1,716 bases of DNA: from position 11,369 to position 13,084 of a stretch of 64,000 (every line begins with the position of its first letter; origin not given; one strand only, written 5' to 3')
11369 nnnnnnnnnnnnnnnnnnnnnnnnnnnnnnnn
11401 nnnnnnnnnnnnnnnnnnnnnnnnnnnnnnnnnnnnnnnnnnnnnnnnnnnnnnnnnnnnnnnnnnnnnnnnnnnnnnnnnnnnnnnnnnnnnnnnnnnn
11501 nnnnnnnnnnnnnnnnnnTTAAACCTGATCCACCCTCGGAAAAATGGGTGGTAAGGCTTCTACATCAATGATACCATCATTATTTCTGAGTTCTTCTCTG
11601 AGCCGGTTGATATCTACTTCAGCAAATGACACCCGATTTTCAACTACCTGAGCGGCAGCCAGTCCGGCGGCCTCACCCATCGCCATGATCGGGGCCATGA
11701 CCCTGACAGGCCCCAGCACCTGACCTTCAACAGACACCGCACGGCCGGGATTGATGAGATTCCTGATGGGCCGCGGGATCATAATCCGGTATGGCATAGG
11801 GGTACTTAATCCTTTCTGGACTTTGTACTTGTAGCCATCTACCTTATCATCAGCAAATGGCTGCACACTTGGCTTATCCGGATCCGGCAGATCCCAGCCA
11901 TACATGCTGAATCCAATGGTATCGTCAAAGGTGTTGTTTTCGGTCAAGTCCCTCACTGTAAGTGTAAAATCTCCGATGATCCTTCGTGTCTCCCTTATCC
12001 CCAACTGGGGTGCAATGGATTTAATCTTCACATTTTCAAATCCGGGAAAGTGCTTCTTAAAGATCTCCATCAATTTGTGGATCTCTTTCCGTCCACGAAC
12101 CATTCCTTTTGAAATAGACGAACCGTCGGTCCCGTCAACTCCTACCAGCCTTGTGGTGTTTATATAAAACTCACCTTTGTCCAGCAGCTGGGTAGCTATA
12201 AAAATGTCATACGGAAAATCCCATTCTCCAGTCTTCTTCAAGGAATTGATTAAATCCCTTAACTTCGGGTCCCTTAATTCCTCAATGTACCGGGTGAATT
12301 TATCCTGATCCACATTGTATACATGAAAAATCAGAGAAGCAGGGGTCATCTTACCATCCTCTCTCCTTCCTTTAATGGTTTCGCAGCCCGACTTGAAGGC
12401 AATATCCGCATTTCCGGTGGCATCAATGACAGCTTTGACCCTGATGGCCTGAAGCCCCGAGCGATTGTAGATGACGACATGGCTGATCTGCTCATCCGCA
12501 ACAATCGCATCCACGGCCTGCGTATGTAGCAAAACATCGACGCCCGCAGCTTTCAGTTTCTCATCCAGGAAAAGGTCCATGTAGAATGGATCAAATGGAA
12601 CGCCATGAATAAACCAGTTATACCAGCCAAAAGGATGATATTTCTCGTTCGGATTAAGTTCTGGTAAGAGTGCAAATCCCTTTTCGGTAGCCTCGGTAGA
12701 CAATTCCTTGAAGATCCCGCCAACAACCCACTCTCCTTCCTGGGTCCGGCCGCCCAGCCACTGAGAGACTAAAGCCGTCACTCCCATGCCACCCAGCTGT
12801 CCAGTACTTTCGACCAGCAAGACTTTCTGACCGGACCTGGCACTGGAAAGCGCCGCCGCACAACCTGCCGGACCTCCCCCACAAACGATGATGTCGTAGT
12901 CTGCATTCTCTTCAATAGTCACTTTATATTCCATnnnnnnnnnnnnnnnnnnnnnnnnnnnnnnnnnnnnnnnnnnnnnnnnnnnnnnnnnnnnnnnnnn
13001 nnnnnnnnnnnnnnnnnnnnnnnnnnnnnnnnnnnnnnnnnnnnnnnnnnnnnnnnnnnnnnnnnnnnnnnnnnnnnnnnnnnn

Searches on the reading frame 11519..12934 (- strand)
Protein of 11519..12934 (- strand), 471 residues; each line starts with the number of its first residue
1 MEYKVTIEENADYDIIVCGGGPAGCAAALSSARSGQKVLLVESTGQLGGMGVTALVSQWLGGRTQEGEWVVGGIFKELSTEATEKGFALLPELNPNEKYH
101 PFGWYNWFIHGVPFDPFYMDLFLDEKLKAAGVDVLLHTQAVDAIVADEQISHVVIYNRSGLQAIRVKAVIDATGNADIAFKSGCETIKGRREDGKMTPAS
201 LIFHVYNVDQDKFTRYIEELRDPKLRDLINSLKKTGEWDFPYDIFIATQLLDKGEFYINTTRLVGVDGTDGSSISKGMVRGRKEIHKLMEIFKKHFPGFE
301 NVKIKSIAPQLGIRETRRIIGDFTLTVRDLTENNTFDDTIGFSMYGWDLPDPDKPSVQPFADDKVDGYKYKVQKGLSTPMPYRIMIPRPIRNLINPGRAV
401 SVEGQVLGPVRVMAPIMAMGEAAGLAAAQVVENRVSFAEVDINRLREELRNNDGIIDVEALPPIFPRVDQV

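Call 6: search_protein_families(library=pfam, proteins=[window:11519-12934:-], max_evalue=0.001)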
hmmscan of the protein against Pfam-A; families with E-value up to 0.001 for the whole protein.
window:11519-12934:- (471 aa): 8 families
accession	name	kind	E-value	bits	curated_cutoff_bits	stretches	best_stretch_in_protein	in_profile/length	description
PF12831.13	FAD_oxidored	-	1.6e-93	314.7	27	1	14-449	1-416/416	FAD dependent oxidoreductase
PF00890.30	FAD_binding_2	-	5.8e-10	39.4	20.4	1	14-54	1-41/414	FAD binding domain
PF01266.30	DAO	-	3.9e-09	36.9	27.9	1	14-85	1-70/353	FAD dependent oxidoreductase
PF07992.20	Pyr_redox_2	-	1.9e-08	34.5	26.1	1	13-49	1-37/291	Pyridine nucleotide-disulphide oxidoreductase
PF01134.28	GIDA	-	1.2e-06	28.3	22.1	1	14-50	1-38/391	Glucose inhibited division protein A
PF03486.20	HI0933_like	-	5.1e-05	23.3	50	1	14-48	2-36/244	HI0933-like protein Rossmann domain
PF05834.18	Lycopene_cycl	-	0.00013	21.7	23.4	0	14-45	1-34/380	Lycopene cyclase protein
PF00070.33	Pyr_redox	-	0.00045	21.1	22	0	15-58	2-44/82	Pyridine nucleotide-disulphide oxidoreductase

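Call 51: search_solved_structures(query=window:11522-12934:-, max_evalue=0.01)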
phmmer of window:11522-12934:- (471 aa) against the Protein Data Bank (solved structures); distinct sequences matched with E-value up to 0.01: 92 (the best 60 are shown).
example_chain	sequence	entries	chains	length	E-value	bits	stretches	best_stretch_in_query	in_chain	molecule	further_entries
5j60_A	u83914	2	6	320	2.6e-06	29.6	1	9-61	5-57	Thioredoxin reductase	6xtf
5mh4_A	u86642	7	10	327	7.7e-06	28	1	12-67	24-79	Thioredoxin reductase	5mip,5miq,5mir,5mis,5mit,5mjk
4opi_A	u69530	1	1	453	1.8e-05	26.8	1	11-176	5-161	Conserved Archaeal protein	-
3atq_A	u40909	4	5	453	1.8e-05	26.8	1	11-176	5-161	Conserved Archaeal protein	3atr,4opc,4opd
4opg_A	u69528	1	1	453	1.8e-05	26.8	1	11-176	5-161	Conserved Archaeal protein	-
4opl_A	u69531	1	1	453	1.8e-05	26.8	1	11-176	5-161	Conserved Archaeal protein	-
4opt_A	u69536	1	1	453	1.8e-05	26.8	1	11-176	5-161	Conserved Archaeal protein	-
7u6l_A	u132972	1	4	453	3.1e-05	26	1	11-57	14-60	Amine oxidase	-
7e7h_A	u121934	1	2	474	3.8e-05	25.7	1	11-57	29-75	Amino_oxidase domain-containing protein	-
7jyp_A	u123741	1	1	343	6.3e-05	25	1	12-68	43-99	Thioredoxin reductase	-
1jeh_A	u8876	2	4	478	7.5e-05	24.8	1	10-51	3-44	DIHYDROLIPOAMIDE DEHYDROGENASE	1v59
1ojt_A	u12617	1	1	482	0.0001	24.3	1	10-51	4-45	SURFACE PROTEIN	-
1bhy_A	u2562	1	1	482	0.0001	24.3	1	10-51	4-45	P64K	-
5u25_A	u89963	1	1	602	0.00016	23.7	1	10-51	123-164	Dihydrolipoamide dehydrogenase (E3 component of pyruvate and 2-oxoglutarate dehydrogenase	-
5uwy_A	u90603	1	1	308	0.00016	23.6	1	10-58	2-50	Thioredoxin reductase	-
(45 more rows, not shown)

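Call 59: search_protein_families(library=ncbifam, proteins=[window:11519-12934:-], max_evalue=0.001)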
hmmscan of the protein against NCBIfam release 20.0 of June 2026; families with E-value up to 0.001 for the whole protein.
window:11519-12934:- (471 aa): 53 families (the best 25 are shown)
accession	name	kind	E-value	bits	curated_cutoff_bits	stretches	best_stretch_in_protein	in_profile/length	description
TIGR02032.1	GG-red-SF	subfamily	8.8e-12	45.3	158.8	1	13-44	1-32/297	geranylgeranyl reductase family protein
NF009477.0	PRK12843.1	equivalog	2.2e-10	39.6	758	1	6-62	10-66/578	FAD-dependent oxidoreductase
NF041080.1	DGGGPL_reductase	equivalog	1.2e-09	37.5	580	1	13-178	2-158/447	digeranylgeranylglycerophospholipid reductase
NF003585.0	PRK05249.1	equivalog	3.7e-09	35.7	465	1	9-52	3-46/464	Si-specific NAD(P)(+) transhydrogenase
NF004789.0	PRK06134.1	subfamily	4e-09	35.6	747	1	6-59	6-59/581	FAD-dependent oxidoreductase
NF053717.1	VnlPnlRedVprA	equivalog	9.5e-09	34.6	600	1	8-51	2-45/481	vinyl phenol reductase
NF005510.0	PRK07121.1-3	subfamily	5.9e-08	31.9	481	1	11-61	21-71/492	FAD-binding protein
TIGR01292.1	TRX_reduct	equivalog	1.3e-07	30.8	343.45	1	13-65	1-54/300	thioredoxin-disulfide reductase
NF003725.0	PRK05329.2-4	equivalog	2e-07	30.3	345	1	9-47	5-43/429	glycerol-3-phosphate dehydrogenase subunit GlpB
NF005691.0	PRK07494.1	equivalog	3.9e-07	29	459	1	7-58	3-54/404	UbiH/UbiF family hydroxylase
NF006130.0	PRK08274.1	equivalog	5.3e-07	28.8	369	1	10-44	3-37/467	FAD-dependent tricarballylate dehydrogenase TcuA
NF041160.1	DGGPL_Thplmales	equivalog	7.9e-07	28.3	780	1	12-48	3-39/396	digeranylgeranylglycerophospholipid reductase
TIGR03140.1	AhpF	equivalog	9.3e-07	27.7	502.9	1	7-49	207-247/515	alkyl hydroperoxide reductase subunit F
NF049967.1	QhpG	equivalog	9.6e-07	28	240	1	15-44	1-30/423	flavin-dependent monooxygenase QhpG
TIGR01372.1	soxA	subfamily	1.1e-06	26.7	1164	1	10-51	166-207/996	sarcosine oxidase subunit alpha family protein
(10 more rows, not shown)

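Call 70: find_homologous_proteins(query=window:11522-12934:-, max_evalue=1e-30)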
Query window:11522-12934:- (471 aa): 1396 proteins with E <= 1e-30 among 8000 candidates; the best 120 are listed.
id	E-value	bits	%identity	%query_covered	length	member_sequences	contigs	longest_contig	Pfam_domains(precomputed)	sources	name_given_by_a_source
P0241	0.0e+0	1078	100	100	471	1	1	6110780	PF01266.31,PF00890.31,PF07992.21,PF01134.29,PF12831.14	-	-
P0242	5.3e-238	808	73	100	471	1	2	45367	PF01266.31,PF00890.31,PF07992.21,PF03486.21,PF01134.29,PF12831.14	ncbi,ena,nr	ncbi:MAG: FAD-dependent oxidoreductase [Cytophagales bacterium]|nr:FAD-dependent oxidoreductase [Cyt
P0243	1.5e-236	804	72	99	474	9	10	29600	PF01266.31,PF00890.31,PF07992.21,PF12831.14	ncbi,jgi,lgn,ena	-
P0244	5.8e-236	802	73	100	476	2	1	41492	PF01946.24,PF01266.31,PF00890.31,PF07992.21,PF12831.14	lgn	-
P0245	6.7e-236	801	70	100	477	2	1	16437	PF01946.24,PF01266.31,PF00890.31,PF07992.21,PF00070.34,PF12831.14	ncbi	-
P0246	1.3e-235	801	70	100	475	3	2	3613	PF01946.24,PF01266.31,PF00890.31,PF07992.21,PF01134.29,PF12831.14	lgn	-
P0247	1.6e-235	800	71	100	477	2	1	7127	PF01946.24,PF01266.31,PF00890.31,PF07992.21,PF12831.14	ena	-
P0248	5.0e-235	799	71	100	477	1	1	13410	PF01266.31,PF00890.31,PF07992.21,PF00070.34,PF12831.14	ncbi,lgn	-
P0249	6.9e-235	798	72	100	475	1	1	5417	PF01946.24,PF01266.31,PF00890.31,PF07992.21,PF00070.34,PF03486.21,PF01134.29,PF12831.14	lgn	-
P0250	8.7e-235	798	72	100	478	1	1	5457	PF01266.31,PF00890.31,PF07992.21,PF12831.14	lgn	-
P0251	1.1e-234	797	75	96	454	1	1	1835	PF00890.31,PF12831.14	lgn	-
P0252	1.4e-233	794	71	100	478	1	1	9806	PF01946.24,PF01266.31,PF00890.31,PF07992.21,PF00070.34,PF03486.21,PF01134.29,PF12831.14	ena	-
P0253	2.4e-233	793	71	99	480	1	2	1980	PF01266.31,PF00890.31,PF07992.21,PF12831.14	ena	-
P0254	2.6e-233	793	69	100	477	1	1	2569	PF01266.31,PF00890.31,PF07992.21,PF01134.29,PF12831.14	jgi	jgi:hypothetical protein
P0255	4.7e-233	792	71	99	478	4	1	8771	PF01266.31,PF00890.31,PF07992.21,PF12831.14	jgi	-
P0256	6.6e-233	792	70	99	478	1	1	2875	PF01266.31,PF00890.31,PF07992.21,PF12831.14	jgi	jgi:hypothetical protein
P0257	2.6e-232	790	71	100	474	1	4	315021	PF01266.31,PF00890.31,PF07992.21,PF12831.14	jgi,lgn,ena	-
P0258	4.1e-232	789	70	100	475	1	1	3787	PF01266.31,PF00890.31,PF07992.21,PF00070.34,PF03486.21,PF12831.14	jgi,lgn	jgi:hypothetical protein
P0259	8.9e-232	788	70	100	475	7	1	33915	PF01946.24,PF01266.31,PF00890.31,PF07992.21,PF03486.21,PF12831.14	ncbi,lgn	-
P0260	3.3e-231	786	70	99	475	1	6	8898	PF01266.31,PF00890.31,PF07992.21,PF00070.34,PF03486.21,PF12831.14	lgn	-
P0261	4.6e-231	786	70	100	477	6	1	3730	PF01266.31,PF00890.31,PF07992.21,PF12831.14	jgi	-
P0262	5.2e-231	785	70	100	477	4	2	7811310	PF01266.31,PF00890.31,PF07992.21,PF03486.21,PF01134.29,PF12831.14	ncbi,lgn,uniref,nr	ncbi:FAD-dependent oxidoreductase [Maribellus comscasis]|uniref:FAD-dependent oxidoreductase n=1 Tax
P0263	3.5e-230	783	70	100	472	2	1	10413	PF01266.31,PF00890.31,PF07992.21,PF00070.34,PF03486.21,PF12831.14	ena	-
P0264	6.9e-230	782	70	100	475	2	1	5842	PF00890.31,PF07992.21,PF01134.29,PF12831.14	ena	-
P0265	1.4e-229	781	71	100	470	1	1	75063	PF01266.31,PF00890.31,PF07992.21,PF00070.34,PF12831.14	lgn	-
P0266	3.1e-229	780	71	97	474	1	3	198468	PF01946.24,PF01266.31,PF00890.31,PF07992.21,PF03486.21,PF01134.29,PF12831.14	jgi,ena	-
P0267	5.2e-229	779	69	100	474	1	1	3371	PF01266.31,PF00890.31,PF07992.21,PF03486.21,PF01134.29,PF12831.14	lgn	-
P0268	5.3e-229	779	71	98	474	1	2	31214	PF01266.31,PF00890.31,PF07992.21,PF03486.21,PF01134.29,PF12831.14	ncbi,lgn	-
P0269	6.8e-229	778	69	98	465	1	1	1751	PF01946.24,PF01266.31,PF00890.31,PF07992.21,PF01134.29,PF12831.14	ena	-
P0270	1.2e-228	778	69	100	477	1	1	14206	PF01946.24,PF01266.31,PF00890.31,PF07992.21,PF12831.14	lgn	-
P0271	1.6e-227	774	69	100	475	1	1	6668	PF01266.31,PF00890.31,PF07992.21,PF12831.14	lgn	-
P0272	1.6e-227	774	68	100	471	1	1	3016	PF01266.31,PF00890.31,PF07992.21,PF12831.14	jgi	jgi:hypothetical protein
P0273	7.7e-227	772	68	100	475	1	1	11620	PF01266.31,PF00890.31,PF07992.21,PF03486.21,PF12831.14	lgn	-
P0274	9.0e-227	771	69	100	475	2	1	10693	PF01266.31,PF00890.31,PF07992.21,PF00070.34,PF12831.14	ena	-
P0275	2.1e-226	770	69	99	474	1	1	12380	PF01266.31,PF00890.31,PF07992.21,PF01134.29,PF12831.14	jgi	-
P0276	4.9e-223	759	68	100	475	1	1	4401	PF01946.24,PF01266.31,PF00890.31,PF07992.21,PF03486.21,PF01494.26,PF12831.14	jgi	jgi:hypothetical protein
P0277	1.8e-222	757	68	100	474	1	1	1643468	PF01266.31,PF00890.31,PF07992.21,PF12831.14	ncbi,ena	-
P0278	2.7e-222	757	68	100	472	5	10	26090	PF01266.31,PF00890.31,PF07992.21,PF00070.34,PF01134.29,PF12831.14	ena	-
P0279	4.9e-221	753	67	100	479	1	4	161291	PF01266.31,PF00890.31,PF07992.21,PF03486.21,PF12831.14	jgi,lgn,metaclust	metaclust:\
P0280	1.2e-220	751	68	99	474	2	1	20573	PF01266.31,PF00890.31,PF12831.14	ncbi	-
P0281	1.6e-220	751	66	100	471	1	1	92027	PF01266.31,PF13450.13,PF00890.31,PF07992.21,PF12831.14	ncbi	-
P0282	2.7e-220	750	65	100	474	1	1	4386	PF01266.31,PF00890.31,PF07992.21,PF03486.21,PF12831.14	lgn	-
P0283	2.9e-220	750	68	100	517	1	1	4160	PF01946.24,PF01266.31,PF00890.31,PF07992.21,PF00070.34,PF03486.21,PF12831.14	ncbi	-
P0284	3.1e-220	750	67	100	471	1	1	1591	PF01266.31,PF13450.13,PF00890.31,PF07992.21,PF03486.21,PF01134.29,PF12831.14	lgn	-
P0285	3.6e-220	750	66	100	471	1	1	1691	PF01946.24,PF01266.31,PF13450.13,PF00890.31,PF07992.21,PF01134.29,PF12831.14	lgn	-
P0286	5.6e-220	749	68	100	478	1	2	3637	PF01946.24,PF01266.31,PF00890.31,PF07992.21,PF12831.14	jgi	jgi:glycine/D-amino acid oxidase-like deaminating enzyme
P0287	1.3e-219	748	67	100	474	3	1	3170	PF01946.24,PF01266.31,PF00890.31,PF07992.21,PF01134.29,PF12831.14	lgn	-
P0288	2.2e-219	747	68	100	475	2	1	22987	PF01266.31,PF00890.31,PF07992.21,PF03486.21,PF12831.14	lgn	-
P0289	1.8e-218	744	67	100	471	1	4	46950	PF01946.24,PF01266.31,PF13450.13,PF00890.31,PF07992.21,PF03486.21,PF01134.29,PF12831.14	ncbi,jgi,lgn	ncbi:FAD dependent oxidoreductase [anaerobic digester metagenome]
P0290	1.0e-217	742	65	100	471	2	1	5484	PF01266.31,PF13450.13,PF00890.31,PF07992.21,PF00070.34,PF03486.21,PF01134.29,PF12831.14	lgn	-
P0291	1.3e-217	741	67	100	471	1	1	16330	PF01266.31,PF13450.13,PF00890.31,PF07992.21,PF03486.21,PF01134.29,PF12831.14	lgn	-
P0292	1.4e-217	741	66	100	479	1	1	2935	PF01266.31,PF00890.31,PF03486.21,PF12831.14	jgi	-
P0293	4.3e-217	739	66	100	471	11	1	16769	PF01946.24,PF01266.31,PF13450.13,PF00890.31,PF07992.21,PF03486.21,PF12831.14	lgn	-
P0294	5.5e-217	739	66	100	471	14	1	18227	PF01266.31,PF00890.31,PF07992.21,PF01134.29,PF12831.14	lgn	-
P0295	1.3e-216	738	67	98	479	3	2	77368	PF01266.31,PF00890.31,PF07992.21,PF12831.14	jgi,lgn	-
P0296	2.2e-216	737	67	100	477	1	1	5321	PF01946.24,PF01266.31,PF00890.31,PF07992.21,PF03486.21,PF12831.14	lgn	-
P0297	2.5e-216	737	66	100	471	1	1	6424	PF01266.31,PF13450.13,PF00890.31,PF07992.21,PF01134.29,PF12831.14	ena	-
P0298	3.5e-216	736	67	100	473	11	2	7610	PF01266.31,PF13450.13,PF00890.31,PF07992.21,PF03486.21,PF12831.14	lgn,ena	-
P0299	4.0e-216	736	66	97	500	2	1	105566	PF01266.31,PF00890.31,PF07992.21,PF03486.21,PF12831.14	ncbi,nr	ncbi:MAG: FAD-dependent oxidoreductase [Dysgonomonas sp.]|nr:FAD-dependent oxidoreductase [Dysgonomo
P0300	1.4e-215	735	66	100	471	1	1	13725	PF01266.31,PF13450.13,PF00890.31,PF07992.21,PF01134.29,PF12831.14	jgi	jgi:hypothetical protein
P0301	2.3e-215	734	66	98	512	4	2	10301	PF01946.24,PF01266.31,PF13450.13,PF00890.31,PF07992.21,PF03486.21,PF12831.14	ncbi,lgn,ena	-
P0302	2.8e-215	734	65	100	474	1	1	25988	PF01266.31,PF00890.31,PF07992.21,PF00070.34,PF03486.21,PF01134.29,PF12831.14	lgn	-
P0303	4.2e-215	733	66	100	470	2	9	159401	PF01946.24,PF01266.31,PF13450.13,PF00890.31,PF07992.21,PF03486.21,PF01134.29,PF12831.14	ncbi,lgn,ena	-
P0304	6.5e-215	732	66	100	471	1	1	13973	PF01946.24,PF01266.31,PF13450.13,PF00890.31,PF07992.21,PF03486.21,PF01134.29,PF12831.14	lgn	-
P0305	1.2e-214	731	66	100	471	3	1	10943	PF01266.31,PF13450.13,PF00890.31,PF07992.21,PF00070.34,PF12831.14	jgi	jgi:hypothetical protein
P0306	1.7e-213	728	66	100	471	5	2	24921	PF01946.24,PF01266.31,PF00890.31,PF07992.21,PF12831.14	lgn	-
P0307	3.0e-213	727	65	100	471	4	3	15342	PF01266.31,PF00890.31,PF07992.21,PF03486.21,PF12831.14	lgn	-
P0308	6.9e-213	726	65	100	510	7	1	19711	PF01266.31,PF00890.31,PF07992.21,PF03486.21,PF01134.29,PF12831.14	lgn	-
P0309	3.8e-212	723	65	100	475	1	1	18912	PF00890.31,PF12831.14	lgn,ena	-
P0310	4.4e-212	723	65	100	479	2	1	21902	PF01266.31,PF00890.31,PF07992.21,PF03486.21,PF12831.14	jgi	-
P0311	5.0e-212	723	65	98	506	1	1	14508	PF01266.31,PF13450.13,PF00890.31,PF07992.21,PF03486.21,PF01134.29,PF12831.14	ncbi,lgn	-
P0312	5.0e-212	723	65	100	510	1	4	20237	PF01266.31,PF00890.31,PF07992.21,PF03486.21,PF01134.29,PF12831.14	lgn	-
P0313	9.5e-212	722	66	98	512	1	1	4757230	PF01266.31,PF13450.13,PF00890.31,PF12831.14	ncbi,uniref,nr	ncbi:FAD-dependent oxidoreductase [Parabacteroides sp. Marseille-P3160]|uniref:FAD-dependent oxidore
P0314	2.5e-210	717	65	97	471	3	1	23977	PF01946.24,PF01266.31,PF13450.13,PF00890.31,PF07992.21,PF00070.34,PF01134.29,PF12831.14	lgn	-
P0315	1.4e-209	715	72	88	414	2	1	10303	PF12831.14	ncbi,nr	ncbi:MAG: FAD-dependent oxidoreductase, partial [Proteiniphilum sp.]|nr:FAD-dependent oxidoreductase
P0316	4.3e-208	710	66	97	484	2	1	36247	PF01266.31,PF13450.13,PF00890.31,PF07992.21,PF03486.21,PF01134.29,PF12831.14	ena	-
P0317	4.2e-207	707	64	98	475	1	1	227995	PF01266.31,PF00890.31,PF12831.14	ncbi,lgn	-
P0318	7.2e-207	706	64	100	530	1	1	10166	PF01266.31,PF13450.13,PF00890.31,PF07992.21,PF12831.14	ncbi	-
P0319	7.0e-206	703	64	100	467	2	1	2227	PF01266.31,PF00890.31,PF07992.21,PF03486.21,PF05834.19,PF01134.29,PF12831.14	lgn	-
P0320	7.8e-205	699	64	100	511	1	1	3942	PF01266.31,PF13450.13,PF00890.31,PF07992.21,PF00070.34,PF12831.14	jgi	jgi:glycine/D-amino acid oxidase-like deaminating enzyme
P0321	2.5e-204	697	63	100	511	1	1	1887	PF01266.31,PF13450.13,PF00890.31,PF07992.21,PF12831.14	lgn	-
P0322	8.3e-204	696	63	100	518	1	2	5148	PF01266.31,PF00890.31,PF07992.21,PF12831.14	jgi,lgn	-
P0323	3.4e-203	694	64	100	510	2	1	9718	PF01266.31,PF13450.13,PF00890.31,PF07992.21,PF12831.14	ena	-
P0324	5.4e-203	693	63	97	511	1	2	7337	PF01266.31,PF13450.13,PF00890.31,PF12831.14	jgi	-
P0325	6.2e-203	693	62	100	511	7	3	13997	PF01266.31,PF13450.13,PF00890.31,PF07992.21,PF12831.14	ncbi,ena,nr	ncbi:MAG TPA: FAD-dependent oxidoreductase [Thermoguttaceae bacterium]|nr:FAD-dependent oxidoreducta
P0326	7.9e-203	692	63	100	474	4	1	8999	PF01266.31,PF00890.31,PF07992.21,PF00070.34,PF12831.14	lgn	-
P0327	2.5e-202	691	64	97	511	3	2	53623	PF01266.31,PF13450.13,PF00890.31,PF12831.14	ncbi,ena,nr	ncbi:MAG: FAD-dependent oxidoreductase [Rhodopirellula sp.]|nr:FAD-dependent oxidoreductase [Rhodopi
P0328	4.7e-202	690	62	100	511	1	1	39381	PF01266.31,PF13450.13,PF00890.31,PF07992.21,PF03486.21,PF12831.14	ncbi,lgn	-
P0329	8.0e-202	689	63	100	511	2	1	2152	PF01266.31,PF13450.13,PF00890.31,PF07992.21,PF03486.21,PF12831.14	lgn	-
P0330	1.2e-201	689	62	100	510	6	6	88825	PF01266.31,PF13450.13,PF00890.31,PF07992.21,PF12831.14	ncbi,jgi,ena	-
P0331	1.3e-201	689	63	100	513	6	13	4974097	PF01266.31,PF13450.13,PF00890.31,PF07992.21,PF03486.21,PF12831.14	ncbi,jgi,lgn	ncbi:MAG: FAD-dependent oxidoreductase [Thermoguttaceae bacterium]|jgi:hypothetical protein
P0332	1.9e-201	688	62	100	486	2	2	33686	PF01266.31,PF13450.13,PF00890.31,PF07992.21,PF12831.14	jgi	-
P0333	2.0e-201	688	64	99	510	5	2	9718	PF01266.31,PF13450.13,PF00890.31,PF07992.21,PF12831.14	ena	-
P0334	3.1e-201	687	62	100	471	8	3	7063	PF01946.24,PF01266.31,PF13450.13,PF00890.31,PF07992.21,PF01134.29,PF12831.14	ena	-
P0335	3.4e-201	687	63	100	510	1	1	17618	PF01266.31,PF13450.13,PF00890.31,PF07992.21,PF12831.14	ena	-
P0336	1.4e-200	685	62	99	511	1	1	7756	PF01266.31,PF13450.13,PF00890.31,PF07992.21,PF12831.14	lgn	-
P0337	1.6e-200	685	62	100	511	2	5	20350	PF01266.31,PF13450.13,PF00890.31,PF07992.21,PF12831.14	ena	-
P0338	1.6e-200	685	63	100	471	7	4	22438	PF01266.31,PF00890.31,PF07992.21,PF01134.29,PF12831.14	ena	-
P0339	2.7e-200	684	62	100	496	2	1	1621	PF01266.31,PF13450.13,PF00890.31,PF07992.21,PF00070.34,PF12831.14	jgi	-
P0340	2.9e-200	684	62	100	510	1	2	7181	PF01266.31,PF13450.13,PF00890.31,PF07992.21,PF12831.14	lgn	-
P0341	4.0e-200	684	62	100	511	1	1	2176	PF01266.31,PF13450.13,PF00890.31,PF07992.21,PF12831.14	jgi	jgi:hypothetical protein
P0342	4.9e-200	683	61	100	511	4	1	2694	PF01266.31,PF00890.31,PF07992.21,PF12831.14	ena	-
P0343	5.0e-200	683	62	100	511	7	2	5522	PF01266.31,PF13450.13,PF00890.31,PF12831.14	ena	-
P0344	5.4e-200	683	62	100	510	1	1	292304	PF01266.31,PF13450.13,PF00890.31,PF07992.21,PF12831.14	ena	-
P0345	9.3e-200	682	63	100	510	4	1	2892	PF01266.31,PF13450.13,PF00890.31,PF12831.14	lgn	-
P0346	1.1e-199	682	68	90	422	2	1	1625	PF12831.14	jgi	jgi:hypothetical protein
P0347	2.9e-199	681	64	100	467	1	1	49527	PF01266.31,PF00890.31,PF07992.21,PF12831.14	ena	-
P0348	3.4e-199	680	61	100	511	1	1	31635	PF01266.31,PF13450.13,PF00890.31,PF07992.21,PF12831.14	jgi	jgi:FAD-dependent oxidoreductase family protein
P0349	6.1e-199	680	62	100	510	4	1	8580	PF01266.31,PF13450.13,PF00890.31,PF12831.14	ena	-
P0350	6.5e-199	680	62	100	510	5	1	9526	PF01266.31,PF13450.13,PF00890.31,PF07992.21,PF12831.14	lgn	-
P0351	8.5e-199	679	63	97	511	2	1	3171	PF01266.31,PF13450.13,PF00890.31,PF07992.21,PF12831.14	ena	-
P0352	1.1e-198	679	63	97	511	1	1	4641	PF01266.31,PF13450.13,PF00890.31,PF07992.21,PF12831.14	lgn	-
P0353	1.2e-198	679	61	100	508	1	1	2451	PF01266.31,PF13450.13,PF00890.31,PF07992.21,PF00070.34,PF03486.21,PF12831.14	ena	-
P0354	2.3e-198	678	61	100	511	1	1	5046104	PF01266.31,PF13450.13,PF00890.31,PF07992.21,PF03486.21,PF12831.14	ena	-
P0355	2.6e-198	678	61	100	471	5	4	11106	PF01266.31,PF13450.13,PF00890.31,PF07992.21,PF01134.29,PF12831.14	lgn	-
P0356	2.7e-198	678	62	99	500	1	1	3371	PF01266.31,PF00890.31,PF07992.21,PF12831.14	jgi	jgi:hypothetical protein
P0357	7.9e-198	676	64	97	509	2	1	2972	PF01266.31,PF13450.13,PF00890.31,PF07992.21,PF00070.34,PF12831.14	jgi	-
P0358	1.4e-197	675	63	97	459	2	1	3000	PF01266.31,PF13450.13,PF00890.31,PF07992.21,PF12831.14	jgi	jgi:hypothetical protein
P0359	2.1e-197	675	61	100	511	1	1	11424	PF01266.31,PF13450.13,PF00890.31,PF07992.21,PF12831.14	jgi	jgi:hypothetical protein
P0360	2.5e-197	674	60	100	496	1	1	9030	PF01266.31,PF13450.13,PF00890.31,PF07992.21,PF12831.14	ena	-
